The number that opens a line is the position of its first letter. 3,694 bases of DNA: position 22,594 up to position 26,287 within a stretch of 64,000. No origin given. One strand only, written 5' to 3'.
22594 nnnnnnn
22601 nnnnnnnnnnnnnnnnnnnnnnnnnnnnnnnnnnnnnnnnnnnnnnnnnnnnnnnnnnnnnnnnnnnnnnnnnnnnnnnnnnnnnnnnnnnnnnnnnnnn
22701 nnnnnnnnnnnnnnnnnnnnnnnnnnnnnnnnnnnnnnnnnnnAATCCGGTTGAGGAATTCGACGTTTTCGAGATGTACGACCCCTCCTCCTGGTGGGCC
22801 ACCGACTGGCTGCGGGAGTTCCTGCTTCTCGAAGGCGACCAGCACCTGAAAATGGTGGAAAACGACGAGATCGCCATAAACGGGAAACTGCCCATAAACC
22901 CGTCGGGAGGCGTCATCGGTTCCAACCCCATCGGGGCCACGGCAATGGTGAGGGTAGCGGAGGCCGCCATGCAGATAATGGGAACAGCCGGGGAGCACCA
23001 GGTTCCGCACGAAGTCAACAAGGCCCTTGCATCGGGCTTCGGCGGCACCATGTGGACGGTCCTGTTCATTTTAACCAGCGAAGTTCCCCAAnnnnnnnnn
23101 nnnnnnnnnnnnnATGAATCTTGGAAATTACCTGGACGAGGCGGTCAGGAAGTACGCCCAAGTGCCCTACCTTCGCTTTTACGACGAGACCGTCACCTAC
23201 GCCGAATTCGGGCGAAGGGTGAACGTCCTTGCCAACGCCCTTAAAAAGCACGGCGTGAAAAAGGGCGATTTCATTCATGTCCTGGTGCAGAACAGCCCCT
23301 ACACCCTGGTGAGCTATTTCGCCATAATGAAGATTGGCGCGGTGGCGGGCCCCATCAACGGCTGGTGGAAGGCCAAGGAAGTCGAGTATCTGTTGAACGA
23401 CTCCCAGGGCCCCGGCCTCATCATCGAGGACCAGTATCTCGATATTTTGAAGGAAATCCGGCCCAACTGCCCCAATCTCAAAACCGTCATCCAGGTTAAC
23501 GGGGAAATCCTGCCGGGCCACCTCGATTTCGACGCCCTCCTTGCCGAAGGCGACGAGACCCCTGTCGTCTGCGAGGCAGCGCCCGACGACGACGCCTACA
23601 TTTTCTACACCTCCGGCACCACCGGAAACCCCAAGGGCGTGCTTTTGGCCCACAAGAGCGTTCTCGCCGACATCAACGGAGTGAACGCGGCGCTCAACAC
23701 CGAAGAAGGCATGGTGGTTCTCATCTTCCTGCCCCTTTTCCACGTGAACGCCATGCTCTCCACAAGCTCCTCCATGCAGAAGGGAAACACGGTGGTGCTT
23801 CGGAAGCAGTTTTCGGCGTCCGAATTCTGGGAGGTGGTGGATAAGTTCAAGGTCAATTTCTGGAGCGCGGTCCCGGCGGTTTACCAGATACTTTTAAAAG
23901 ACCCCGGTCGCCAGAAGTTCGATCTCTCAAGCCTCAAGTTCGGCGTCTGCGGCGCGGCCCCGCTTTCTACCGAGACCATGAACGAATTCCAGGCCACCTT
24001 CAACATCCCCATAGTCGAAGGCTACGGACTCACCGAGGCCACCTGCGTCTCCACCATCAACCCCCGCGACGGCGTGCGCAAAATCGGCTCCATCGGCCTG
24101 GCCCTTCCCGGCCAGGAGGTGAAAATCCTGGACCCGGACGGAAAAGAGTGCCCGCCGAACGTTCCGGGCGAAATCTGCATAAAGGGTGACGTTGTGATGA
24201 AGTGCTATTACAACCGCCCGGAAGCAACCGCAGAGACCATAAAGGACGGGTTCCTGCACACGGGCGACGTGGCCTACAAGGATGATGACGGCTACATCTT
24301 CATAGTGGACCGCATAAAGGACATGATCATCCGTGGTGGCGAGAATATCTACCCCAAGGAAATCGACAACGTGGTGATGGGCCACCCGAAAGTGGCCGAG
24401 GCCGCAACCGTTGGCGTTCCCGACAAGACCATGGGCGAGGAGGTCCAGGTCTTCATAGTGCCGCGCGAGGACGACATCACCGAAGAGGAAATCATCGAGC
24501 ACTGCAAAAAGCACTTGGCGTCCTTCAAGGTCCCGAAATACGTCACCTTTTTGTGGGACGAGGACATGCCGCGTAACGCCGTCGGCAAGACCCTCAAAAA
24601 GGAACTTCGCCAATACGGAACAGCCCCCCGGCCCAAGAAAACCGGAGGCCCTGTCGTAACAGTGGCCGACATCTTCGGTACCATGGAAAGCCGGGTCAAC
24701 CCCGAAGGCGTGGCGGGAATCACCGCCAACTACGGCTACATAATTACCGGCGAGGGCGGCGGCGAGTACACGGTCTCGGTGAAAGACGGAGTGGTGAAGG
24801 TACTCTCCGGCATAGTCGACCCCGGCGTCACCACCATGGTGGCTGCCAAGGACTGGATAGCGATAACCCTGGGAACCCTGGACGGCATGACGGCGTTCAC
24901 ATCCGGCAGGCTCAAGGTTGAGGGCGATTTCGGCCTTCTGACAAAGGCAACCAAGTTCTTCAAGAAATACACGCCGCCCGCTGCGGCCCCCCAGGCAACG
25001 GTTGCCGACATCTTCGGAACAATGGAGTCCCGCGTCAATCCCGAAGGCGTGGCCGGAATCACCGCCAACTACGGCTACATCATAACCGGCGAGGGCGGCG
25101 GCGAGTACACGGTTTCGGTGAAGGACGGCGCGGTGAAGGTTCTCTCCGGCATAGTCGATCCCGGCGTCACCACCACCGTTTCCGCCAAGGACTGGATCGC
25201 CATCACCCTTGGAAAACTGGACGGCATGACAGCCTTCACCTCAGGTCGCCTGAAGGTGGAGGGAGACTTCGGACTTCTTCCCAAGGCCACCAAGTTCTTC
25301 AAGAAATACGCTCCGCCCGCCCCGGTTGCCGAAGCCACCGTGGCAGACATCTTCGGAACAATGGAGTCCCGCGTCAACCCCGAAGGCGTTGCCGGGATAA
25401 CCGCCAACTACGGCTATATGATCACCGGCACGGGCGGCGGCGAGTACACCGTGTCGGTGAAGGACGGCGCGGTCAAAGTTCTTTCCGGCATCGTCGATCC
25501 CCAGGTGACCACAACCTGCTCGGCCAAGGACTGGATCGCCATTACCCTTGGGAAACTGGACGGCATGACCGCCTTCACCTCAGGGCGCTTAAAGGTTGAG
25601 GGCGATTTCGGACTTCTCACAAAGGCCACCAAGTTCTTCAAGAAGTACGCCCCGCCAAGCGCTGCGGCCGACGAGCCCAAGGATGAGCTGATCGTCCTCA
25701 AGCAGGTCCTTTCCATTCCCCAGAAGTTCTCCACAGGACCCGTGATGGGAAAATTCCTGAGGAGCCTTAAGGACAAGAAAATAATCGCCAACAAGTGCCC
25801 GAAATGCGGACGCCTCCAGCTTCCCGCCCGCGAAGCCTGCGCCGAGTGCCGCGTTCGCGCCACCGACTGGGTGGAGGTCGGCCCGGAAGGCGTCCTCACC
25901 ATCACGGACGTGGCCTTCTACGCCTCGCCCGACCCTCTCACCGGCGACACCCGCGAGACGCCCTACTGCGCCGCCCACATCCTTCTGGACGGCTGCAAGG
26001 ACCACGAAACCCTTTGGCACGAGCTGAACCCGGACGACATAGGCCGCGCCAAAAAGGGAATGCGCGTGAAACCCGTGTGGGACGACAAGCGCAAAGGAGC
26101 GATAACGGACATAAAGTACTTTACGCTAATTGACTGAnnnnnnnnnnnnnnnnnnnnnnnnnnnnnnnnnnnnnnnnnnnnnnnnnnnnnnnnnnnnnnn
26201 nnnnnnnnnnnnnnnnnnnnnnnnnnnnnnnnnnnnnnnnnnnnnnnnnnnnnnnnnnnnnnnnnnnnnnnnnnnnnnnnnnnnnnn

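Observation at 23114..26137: Unusual 1007-aa fusion: acyl-CoA synthetase, three tandem SCP2 lipid-carrier domains and DUF35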

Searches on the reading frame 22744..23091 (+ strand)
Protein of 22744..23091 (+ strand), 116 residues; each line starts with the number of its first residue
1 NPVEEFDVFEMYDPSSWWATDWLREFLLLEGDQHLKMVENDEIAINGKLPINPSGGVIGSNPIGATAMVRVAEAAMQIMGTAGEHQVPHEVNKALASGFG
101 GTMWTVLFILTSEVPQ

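Call 75: search_solved_structures(query=window:22744-23091:+, max_evalue=1, show_alignments=5)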
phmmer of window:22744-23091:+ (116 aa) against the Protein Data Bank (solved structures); distinct sequences matched with E-value up to 1: 18.
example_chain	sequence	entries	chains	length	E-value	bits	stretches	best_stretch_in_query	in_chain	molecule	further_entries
7yvy_A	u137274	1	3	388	2.9e-07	34.1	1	4-104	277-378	Acetyl-CoA acetyltransferase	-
4yzo_A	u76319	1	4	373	3.4e-07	33.9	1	3-106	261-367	Putative acyl-CoA acyltransferase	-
6hsj_A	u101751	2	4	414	1.3e-06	32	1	34-107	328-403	SCP2-thiolase (type-1)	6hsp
6hrv_A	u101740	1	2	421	1.3e-06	32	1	34-107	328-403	SCP2-thiolase (type-1)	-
4bia_A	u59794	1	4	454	9.8e-06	29.2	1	37-105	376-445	3-KETOACYL-COA THIOLASE, PUTATIVE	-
4bi9_A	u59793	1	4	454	1.8e-05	28.4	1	38-105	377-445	3-KETOACYL-COA THIOLASE, PUTATIVE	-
9myr_A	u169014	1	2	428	0.00027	24.6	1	30-103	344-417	Nonspecific lipid-transfer protein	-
3zbl_A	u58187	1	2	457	0.00088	22.9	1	34-88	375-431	3-KETOACYL-COA THIOLASE-LIKE PROTEIN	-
3zbk_A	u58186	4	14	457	0.00089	22.9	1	34-88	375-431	3-KETOACYL-COA THIOLASE-LIKE PROTEIN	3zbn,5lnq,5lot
3zbg_A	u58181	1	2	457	0.00094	22.8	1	34-88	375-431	3-KETOACYL-COA THIOLASE-LIKE PROTEIN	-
7pxp_C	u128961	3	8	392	0.0014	22.2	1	29-101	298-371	Benzoylsuccinyl-CoA thiolase subunit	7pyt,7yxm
5ab4_A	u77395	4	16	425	0.032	17.9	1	36-103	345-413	SCP2-THIOLASE LIKE PROTEIN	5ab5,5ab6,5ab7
9skm_I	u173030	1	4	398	0.09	16.4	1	36-102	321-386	2,4-diacetylphloroglucinol biosynthesis protein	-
9skh_I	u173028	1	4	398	0.091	16.4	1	36-102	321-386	2,4-diacetylphloroglucinol biosynthesis protein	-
1q56_A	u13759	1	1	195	0.33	14.6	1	39-106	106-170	Agrin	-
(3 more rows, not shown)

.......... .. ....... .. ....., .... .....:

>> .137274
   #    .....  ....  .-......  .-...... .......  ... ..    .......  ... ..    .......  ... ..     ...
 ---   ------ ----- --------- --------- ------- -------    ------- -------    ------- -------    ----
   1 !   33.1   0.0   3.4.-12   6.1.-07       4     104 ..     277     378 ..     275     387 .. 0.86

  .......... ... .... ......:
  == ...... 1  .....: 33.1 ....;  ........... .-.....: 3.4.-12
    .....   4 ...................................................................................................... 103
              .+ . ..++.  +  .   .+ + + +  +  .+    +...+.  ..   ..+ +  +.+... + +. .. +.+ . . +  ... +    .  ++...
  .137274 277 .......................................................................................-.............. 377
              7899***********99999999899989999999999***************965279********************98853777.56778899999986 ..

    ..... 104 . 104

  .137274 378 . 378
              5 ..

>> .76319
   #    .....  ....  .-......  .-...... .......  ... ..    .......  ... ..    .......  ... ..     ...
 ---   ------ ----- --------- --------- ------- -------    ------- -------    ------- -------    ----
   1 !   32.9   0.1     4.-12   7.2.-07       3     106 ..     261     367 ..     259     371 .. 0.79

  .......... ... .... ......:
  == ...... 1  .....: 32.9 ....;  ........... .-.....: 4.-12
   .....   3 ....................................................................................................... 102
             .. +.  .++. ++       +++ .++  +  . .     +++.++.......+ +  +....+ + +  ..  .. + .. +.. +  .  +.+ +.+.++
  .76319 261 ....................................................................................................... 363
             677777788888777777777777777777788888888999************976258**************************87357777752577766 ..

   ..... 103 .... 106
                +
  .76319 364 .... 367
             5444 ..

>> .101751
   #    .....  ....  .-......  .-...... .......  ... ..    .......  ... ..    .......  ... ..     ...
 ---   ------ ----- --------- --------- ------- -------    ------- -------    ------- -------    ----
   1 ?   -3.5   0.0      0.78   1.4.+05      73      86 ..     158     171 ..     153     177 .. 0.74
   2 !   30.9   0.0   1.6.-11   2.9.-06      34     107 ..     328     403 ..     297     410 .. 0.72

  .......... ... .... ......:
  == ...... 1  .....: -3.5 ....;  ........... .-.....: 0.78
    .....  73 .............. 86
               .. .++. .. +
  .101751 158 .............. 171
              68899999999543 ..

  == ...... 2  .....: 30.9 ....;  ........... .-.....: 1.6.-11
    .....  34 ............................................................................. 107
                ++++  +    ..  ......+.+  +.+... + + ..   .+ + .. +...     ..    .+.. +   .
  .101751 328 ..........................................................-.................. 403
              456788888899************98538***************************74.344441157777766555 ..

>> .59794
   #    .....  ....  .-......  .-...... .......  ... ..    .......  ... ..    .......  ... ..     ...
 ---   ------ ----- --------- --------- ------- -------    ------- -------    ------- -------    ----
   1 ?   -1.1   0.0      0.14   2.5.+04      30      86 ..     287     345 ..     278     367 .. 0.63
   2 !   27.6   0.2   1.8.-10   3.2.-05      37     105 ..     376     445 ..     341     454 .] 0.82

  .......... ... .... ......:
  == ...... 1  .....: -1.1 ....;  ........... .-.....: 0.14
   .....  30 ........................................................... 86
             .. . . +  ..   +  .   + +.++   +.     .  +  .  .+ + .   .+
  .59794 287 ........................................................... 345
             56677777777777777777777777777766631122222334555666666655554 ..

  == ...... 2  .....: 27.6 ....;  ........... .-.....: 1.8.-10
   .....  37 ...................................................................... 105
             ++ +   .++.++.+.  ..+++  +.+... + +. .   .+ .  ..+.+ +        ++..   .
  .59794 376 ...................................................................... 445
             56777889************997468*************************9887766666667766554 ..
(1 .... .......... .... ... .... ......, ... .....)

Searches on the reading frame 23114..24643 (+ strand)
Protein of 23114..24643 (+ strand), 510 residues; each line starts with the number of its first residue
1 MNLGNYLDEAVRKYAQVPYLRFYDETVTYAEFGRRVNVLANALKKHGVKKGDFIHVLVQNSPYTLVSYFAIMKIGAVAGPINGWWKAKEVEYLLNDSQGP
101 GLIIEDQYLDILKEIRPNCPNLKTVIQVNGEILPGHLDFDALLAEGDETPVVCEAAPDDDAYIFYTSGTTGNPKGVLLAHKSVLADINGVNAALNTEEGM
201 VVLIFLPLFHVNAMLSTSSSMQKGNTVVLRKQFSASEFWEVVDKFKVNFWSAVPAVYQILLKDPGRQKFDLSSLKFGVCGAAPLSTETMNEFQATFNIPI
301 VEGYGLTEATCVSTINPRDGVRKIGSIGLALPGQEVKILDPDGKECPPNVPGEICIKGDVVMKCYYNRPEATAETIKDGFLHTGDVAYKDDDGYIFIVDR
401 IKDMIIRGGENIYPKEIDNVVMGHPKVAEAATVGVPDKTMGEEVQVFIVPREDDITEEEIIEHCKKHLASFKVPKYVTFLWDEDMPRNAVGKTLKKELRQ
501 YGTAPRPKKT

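Call 60: search_solved_structures(query=window:23114-24643:+, max_evalue=1e-40)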
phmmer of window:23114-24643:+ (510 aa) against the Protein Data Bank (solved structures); distinct sequences matched with E-value up to 1e-40: 77 (the best 60 are shown).
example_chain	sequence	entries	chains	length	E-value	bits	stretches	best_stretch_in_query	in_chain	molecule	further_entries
3r44_A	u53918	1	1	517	1.2e-89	304.5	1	24-508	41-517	fatty acyl CoA synthetase FADD13 (FATTY-ACYL-CoA SYNTHETASE)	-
5ie0_A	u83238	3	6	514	7.2e-83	282.2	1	42-500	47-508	Oxalate--CoA ligase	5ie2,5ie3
6qjz_A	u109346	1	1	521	5.5e-80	272.6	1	27-499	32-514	oxalyl CoA-synthetase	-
8weu_A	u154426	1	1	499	8.2e-80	272.1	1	16-500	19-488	Fatty-acyl-CoA synthase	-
8wev_A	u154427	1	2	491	1.2e-79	271.6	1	16-500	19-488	Feruloyl-CoA Synthetase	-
3a9u_A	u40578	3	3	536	8.1e-74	252.3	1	24-500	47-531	4-coumarate--CoA ligase | 4-coumarate:CoA ligase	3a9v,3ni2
8r2q_A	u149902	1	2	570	8.5e-74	252.2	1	5-503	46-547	Probable fatty-acid-CoA ligase FadD5 (Fatty-acid-CoA synthetase) (Fatty-acid-CoA synthase)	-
6k4c_A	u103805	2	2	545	2.5e-72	247.4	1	4-501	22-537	Ancestral luciferase AncLamp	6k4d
5bsw_A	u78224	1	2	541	1.1e-71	245.2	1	24-501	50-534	4-coumarate--CoA ligase 2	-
5bsm_A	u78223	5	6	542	2e-71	244.4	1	24-501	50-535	4-coumarate--CoA ligase 2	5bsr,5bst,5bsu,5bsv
5u95_A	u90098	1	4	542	3.8e-71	243.5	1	24-501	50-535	4-coumarate--CoA ligase 2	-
5buq_A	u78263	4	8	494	1.6e-70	241.4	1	20-500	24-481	2-succinylbenzoate--CoA ligase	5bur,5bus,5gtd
5x8f_A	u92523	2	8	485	2e-70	241.1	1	20-500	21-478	2-succinylbenzoate--CoA ligase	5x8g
3tsy_A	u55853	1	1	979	1.4e-69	238.4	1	6-500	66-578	Fusion Protein 4-coumarate--CoA ligase 1, Resveratrol synthase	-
7kyd_A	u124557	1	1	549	4.8e-69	236.5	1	34-501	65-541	Long-chain fatty-acyl-CoA synthetase CG6178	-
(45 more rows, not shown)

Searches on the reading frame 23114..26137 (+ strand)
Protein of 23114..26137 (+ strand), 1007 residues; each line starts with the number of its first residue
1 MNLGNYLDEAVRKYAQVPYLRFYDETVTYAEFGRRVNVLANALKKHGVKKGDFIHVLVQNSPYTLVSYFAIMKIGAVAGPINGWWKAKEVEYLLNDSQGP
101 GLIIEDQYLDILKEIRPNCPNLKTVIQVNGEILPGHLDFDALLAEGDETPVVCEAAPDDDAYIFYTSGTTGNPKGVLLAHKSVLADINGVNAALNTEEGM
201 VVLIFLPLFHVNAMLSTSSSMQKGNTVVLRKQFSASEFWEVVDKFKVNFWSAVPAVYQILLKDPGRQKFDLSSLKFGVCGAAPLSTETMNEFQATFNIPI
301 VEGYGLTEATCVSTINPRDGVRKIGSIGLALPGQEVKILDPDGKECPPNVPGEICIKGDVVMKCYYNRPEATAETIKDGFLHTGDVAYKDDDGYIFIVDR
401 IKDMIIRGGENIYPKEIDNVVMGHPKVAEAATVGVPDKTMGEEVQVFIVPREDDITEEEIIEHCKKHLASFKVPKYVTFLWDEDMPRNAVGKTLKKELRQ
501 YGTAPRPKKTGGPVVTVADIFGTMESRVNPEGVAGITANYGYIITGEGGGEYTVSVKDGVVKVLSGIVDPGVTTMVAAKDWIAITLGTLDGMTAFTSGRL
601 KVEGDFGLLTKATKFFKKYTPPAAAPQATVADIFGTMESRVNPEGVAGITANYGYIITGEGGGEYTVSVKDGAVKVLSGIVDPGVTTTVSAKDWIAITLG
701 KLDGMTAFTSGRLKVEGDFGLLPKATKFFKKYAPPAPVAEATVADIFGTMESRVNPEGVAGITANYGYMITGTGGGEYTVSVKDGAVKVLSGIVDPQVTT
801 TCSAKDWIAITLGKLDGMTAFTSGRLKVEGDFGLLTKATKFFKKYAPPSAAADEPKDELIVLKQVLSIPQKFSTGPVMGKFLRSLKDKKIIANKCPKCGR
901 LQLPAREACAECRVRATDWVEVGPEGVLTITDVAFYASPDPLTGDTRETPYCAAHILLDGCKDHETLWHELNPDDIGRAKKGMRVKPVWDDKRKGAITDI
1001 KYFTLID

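Call 5: search_protein_families(library=pfam, proteins=[window:23114-26137:+], max_evalue=0.01)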
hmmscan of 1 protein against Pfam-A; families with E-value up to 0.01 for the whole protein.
window:23114-26137:+ (1007 aa): 5 families
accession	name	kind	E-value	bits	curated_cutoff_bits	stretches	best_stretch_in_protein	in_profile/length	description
PF00501.34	AMP-binding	-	9.1e-93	311.5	29.9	1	8-366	2-384/384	AMP-binding enzyme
PF02036.22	SCP2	-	1.5e-42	144.5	21.3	3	756-843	13-101/101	SCP-2 sterol transfer family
PF14864.11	Alkyl_sulf_C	-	1.1e-18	68.1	27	3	735-844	5-115/125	Alkyl sulfatase C-terminal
PF13193.12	AMP-binding_C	-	3.7e-18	66.6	24.5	1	416-492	1-76/76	AMP-binding enzyme C-terminal domain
PF12172.15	zf-ChsH2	-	9.8e-07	28.9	23.2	1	887-916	6-35/37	ChsH2, rubredoxin-like zinc ribbon domain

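Call 10: find_encoding_contigs(protein=window:23114-26137:+, flank=10000, max_places=4)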
Protein window:23114-26137:+ (1007 aa): no gene with exactly this product is on record in the collection.

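Call 28: search_protein_families(library=ncbifam, proteins=[window:23114-26137:+], max_evalue=0.00001)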
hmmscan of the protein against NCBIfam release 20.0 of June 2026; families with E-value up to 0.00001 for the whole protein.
window:23114-26137:+ (1007 aa): 109 families (the best 25 are shown)
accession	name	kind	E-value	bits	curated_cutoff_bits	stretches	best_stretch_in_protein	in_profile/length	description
NF004837.0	PRK06187.1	subfamily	9e-150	499.4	476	1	1-501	8-521/531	long-chain-fatty-acid--CoA ligase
NF005714.0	PRK07529.1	subfamily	3.6e-107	359.3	632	1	25-501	62-575/640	acyl-CoA synthetase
NF006182.0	PRK08316.1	subfamily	3.4e-106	355.8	663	1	3-500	13-515/523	fatty acyl-CoA synthetase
NF006181.0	PRK08314.1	subfamily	8.7e-104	347.8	705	2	147-500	193-552/563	long-chain-fatty-acid--CoA ligase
NF004114.0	PRK05605.1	equivalog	2.7e-103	346.3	766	2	151-500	214-567/575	long-chain-fatty-acid--CoA ligase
NF005801.1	PRK07656.1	equivalog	7.3e-103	344.9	657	1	7-499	7-500/500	FadD3 family acyl-CoA ligase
NF009233.0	PRK12583.1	subfamily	4.2e-100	335.7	832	1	4-501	21-549/558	fatty acid CoA ligase family protein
NF005463.0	PRK07059.1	subfamily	3.8e-99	332.6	869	2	132-500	177-554/557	long-chain-fatty-acid--CoA ligase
NF005702.0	PRK07514.1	subfamily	8.4e-98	327.9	558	1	24-500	27-498/506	malonyl-CoA synthase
NF006523.0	PRK08974.1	equivalog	1.2e-97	327.4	884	2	133-501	180-552/561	long-chain-fatty-acid--CoA ligase FadD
NF005676.0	PRK07470.1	equivalog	2.2e-97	326.9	774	1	1-500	20-527/544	acyl-CoA synthetase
NF004808.0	PRK06155.1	equivalog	2.3e-95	319.9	722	1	5-504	25-524/542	ATP-dependent acyl-CoA ligase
NF005307.0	PRK06839.1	equivalog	1.9e-94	317.1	748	1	24-500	25-491/496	o-succinylbenzoate--CoA ligase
NF052269.1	Staph_lig_FadD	equivalog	2.4e-94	316.5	650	1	25-501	26-492/499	long-chain-fatty-acid--CoA ligase FadD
NF052580.1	Str24CoAsynCasG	equivalog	1.4e-93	314.1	750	1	10-498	49-546/548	steroid-24-oyl-CoA synthetase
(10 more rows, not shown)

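Call 79: predict_structure(alignment_id=A2)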
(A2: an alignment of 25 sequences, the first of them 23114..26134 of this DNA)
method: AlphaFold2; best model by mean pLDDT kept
length: 1007 residues; sequences in the alignment: 25
mean_pLDDT: 67.5   pTM: 0.47
mean pLDDT of the five models: 67.5, 61.5, 59.4, 59.1, 58.2
residues with pLDDT >= 90: 149; 70-90: 336; 50-70: 293; < 50: 229
segments of 3 or more residues with pLDDT < 50: 167-171, 278-284, 302-305, 307-327, 399-404, 406-412, 487-492, 504-515, 570-575, 579-598, 602-610, 612-614, 619-627, 701-703, 736-741, 771-775, 795-840, 845-875, 935-950
pLDDT, mean of each block of 10 residues (from residue 1): 92 95 93 97 93 91 93 94 82 89 93 93 92 93 90 90 64 73 79 72 79 78 89 75 80 62 66 58 54 70 42 37 45 77 81 75 74 70 67 57 42 67 82 71 79 83 80 80 53 61 47 45 62 61 56 67 65 47 45 47 47 50 46 70 73 65 72 74 56 59 52 59 63 50 57 62 58 54 67 47 45 39 38 43 47 28 23 53 86 85 75 78 87 48 40 78 80 83 90 81 87
secondary structure, 60 per line:
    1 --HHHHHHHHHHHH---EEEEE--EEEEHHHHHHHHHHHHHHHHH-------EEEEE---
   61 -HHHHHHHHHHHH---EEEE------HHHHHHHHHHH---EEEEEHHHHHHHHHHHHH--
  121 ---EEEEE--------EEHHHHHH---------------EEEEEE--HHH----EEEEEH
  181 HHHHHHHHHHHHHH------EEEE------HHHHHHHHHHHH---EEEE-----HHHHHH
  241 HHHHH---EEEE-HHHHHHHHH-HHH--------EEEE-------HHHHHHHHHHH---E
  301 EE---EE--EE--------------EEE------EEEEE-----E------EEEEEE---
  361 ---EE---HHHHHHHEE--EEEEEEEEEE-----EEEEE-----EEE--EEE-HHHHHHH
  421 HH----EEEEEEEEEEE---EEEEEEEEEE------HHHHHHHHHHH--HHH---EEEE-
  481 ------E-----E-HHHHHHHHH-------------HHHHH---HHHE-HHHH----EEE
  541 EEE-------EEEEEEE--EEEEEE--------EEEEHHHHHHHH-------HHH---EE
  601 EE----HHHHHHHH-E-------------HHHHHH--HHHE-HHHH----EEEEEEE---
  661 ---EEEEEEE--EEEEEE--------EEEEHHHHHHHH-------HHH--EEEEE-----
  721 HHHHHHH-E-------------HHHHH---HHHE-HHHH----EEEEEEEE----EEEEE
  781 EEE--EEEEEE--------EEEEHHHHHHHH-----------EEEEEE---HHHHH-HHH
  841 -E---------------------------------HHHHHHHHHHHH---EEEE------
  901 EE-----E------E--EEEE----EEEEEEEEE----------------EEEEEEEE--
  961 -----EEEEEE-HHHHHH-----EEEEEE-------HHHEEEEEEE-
elements in order (helices of 4 or more, strands of 3 or more residues): H3-14 E18-22 E25-28 H29-45 E53-57 H62-73 E77-80 H87-97 E101-105 H106-118 E124-128 H139-144 E160-165 E175-179 H180-194 E201-204 H211-222 E226-229 H235-245 E249-252 H254-262 E275-278 H286-296 E300-302 E326-328 E335-339 E352-357 H369-375 E380-389 E395-399 E405-407 E410-412 H414-422 E427-437 E441-450 H457-467 E476-479 H495-503 H517-521 H530-533 E538-543 E551-557 E560-565 E574-577 H578-585 E599-602 H607-614 H630-635 H643-646 E651-657 E664-670 E673-678 E687-690 H691-698 E711-715 H721-727 H743-747 H756-759 E764-771 E776-783 E786-791 E800-803 H804-811 E823-828 H832-836 H876-887 E891-894 E918-921 E926-934 E951-958 E966-971 H973-978 E984-989 E1000-1006
